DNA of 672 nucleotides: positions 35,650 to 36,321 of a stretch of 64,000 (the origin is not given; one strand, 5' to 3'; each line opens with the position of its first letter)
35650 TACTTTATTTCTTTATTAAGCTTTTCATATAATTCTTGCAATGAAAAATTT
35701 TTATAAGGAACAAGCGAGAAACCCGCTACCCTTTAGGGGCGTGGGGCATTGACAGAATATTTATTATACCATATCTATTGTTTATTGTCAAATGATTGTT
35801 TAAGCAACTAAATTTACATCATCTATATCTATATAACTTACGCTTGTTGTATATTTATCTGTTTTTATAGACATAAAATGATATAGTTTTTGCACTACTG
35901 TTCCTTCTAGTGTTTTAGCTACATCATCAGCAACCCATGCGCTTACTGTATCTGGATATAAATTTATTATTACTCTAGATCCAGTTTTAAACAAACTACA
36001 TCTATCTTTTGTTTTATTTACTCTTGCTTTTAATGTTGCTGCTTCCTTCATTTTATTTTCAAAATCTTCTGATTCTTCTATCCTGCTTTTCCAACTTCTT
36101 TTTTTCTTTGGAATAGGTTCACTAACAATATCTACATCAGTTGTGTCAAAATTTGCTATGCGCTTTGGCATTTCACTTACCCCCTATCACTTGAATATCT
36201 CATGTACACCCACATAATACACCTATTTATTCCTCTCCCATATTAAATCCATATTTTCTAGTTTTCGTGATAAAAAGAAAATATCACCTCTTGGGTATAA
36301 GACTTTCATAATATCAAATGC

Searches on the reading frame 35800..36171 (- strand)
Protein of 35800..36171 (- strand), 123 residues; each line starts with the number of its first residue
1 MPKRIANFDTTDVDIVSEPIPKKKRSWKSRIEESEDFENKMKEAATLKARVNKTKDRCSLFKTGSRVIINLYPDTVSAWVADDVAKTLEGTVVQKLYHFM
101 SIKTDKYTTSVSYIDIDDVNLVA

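Call 15: search_protein_families(library=phrogs, proteins=[window:35800-36171:-], max_evalue=0.001)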
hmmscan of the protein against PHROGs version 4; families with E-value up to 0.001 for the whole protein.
window:35800-36171:- (123 aa): 0 families

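Call 60: find_encoding_contigs(protein=window:35800-36171:-, flank=3000, max_places=10)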
Protein window:35800-36171:- (123 aa): 5 contigs read that carry it; 1 place shown.
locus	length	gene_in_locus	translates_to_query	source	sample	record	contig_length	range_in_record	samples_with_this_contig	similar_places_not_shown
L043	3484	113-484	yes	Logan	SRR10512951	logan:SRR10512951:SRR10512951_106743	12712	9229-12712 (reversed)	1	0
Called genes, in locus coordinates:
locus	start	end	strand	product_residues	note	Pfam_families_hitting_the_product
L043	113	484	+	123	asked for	-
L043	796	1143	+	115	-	-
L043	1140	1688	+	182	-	PF03235:GmrSD_N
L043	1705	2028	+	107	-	-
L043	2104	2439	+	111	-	-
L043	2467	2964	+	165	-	-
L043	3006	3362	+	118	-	-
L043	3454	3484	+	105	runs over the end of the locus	-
